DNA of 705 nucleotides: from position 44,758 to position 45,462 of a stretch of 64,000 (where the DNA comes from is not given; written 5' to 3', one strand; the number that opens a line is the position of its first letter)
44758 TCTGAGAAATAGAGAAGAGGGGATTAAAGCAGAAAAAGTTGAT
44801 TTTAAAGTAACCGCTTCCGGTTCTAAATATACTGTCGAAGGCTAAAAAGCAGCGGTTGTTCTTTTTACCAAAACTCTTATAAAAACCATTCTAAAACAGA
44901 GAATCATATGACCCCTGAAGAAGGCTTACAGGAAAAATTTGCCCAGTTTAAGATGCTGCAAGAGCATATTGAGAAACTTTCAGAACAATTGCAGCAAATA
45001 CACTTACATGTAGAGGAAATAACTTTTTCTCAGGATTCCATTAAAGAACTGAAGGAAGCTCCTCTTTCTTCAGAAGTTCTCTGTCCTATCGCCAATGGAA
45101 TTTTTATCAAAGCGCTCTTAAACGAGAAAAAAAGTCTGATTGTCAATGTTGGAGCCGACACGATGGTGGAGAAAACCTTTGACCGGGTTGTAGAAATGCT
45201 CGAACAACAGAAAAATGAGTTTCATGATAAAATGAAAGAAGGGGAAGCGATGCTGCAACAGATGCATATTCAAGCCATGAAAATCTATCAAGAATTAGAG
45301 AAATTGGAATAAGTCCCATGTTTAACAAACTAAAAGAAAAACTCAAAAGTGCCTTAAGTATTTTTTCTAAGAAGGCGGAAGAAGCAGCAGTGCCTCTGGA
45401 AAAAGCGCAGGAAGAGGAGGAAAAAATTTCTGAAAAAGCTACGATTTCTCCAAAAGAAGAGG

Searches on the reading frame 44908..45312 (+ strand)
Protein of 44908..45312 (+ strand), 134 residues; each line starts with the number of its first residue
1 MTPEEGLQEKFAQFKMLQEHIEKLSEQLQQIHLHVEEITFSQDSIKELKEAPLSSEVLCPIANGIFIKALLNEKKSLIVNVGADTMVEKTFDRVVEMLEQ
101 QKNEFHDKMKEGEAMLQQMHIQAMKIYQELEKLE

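Call 16: search_protein_families(library=pfam, proteins=[window:44908-45312:+], max_evalue=0.001)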
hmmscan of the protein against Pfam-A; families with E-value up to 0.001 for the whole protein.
window:44908-45312:+ (134 aa): 1 family
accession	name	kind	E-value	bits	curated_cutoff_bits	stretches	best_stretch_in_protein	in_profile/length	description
PF02996.22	Prefoldin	-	9.7e-18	64.7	23.2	1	17-132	1-116/120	Prefoldin subunit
